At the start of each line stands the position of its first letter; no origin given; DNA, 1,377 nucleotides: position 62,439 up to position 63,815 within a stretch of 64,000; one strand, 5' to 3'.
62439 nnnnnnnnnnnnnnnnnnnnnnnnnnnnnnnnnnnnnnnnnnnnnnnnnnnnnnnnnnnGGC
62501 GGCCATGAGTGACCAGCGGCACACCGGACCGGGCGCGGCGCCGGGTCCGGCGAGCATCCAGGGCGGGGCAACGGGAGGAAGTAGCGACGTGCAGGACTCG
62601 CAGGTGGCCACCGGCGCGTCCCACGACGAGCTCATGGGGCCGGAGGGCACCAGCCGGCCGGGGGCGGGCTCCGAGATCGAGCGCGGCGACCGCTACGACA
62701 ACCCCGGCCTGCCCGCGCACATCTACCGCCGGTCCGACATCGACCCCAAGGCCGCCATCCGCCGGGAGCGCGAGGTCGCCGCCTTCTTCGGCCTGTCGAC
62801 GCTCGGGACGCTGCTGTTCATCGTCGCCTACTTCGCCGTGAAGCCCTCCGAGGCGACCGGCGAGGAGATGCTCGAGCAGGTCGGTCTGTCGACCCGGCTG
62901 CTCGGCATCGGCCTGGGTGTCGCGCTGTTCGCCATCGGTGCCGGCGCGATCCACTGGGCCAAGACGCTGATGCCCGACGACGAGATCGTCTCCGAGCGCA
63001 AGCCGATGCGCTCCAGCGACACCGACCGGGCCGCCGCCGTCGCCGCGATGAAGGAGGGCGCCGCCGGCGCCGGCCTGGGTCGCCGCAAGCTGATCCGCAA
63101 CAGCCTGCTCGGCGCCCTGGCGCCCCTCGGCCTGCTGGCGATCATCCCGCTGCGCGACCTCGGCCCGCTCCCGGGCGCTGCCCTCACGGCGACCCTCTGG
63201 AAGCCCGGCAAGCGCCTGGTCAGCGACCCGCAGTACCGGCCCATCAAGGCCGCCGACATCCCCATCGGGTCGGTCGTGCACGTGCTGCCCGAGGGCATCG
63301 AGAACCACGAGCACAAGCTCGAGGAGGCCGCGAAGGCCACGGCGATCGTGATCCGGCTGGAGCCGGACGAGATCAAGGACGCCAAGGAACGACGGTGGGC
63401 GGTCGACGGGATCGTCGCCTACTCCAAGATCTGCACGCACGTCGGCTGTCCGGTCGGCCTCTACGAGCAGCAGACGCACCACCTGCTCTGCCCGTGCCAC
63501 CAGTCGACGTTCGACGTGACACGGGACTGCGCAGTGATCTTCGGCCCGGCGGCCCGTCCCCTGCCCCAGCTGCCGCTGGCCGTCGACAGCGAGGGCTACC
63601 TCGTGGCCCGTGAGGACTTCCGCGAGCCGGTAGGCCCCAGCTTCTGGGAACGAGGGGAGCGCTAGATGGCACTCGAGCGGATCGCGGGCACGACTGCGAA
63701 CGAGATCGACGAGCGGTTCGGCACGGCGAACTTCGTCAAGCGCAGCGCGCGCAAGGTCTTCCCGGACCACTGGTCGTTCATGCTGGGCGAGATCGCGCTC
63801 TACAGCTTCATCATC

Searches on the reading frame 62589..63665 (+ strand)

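Call 85: search_protein_families(library=pfam, proteins=[window:62589-63665:+], max_evalue=0.05)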
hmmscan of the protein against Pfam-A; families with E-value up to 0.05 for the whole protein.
window:62589-63665:+ (358 aa): 2 families
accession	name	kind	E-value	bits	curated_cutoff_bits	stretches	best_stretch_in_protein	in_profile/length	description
PF19297.4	QcrA_N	-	2.4e-24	86.4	27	1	53-188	46-182/222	QcrA subunit N-terminal region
PF00355.32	Rieske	-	9e-09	35.6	20.3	1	274-329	35-88/88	Rieske [2Fe-2S] domain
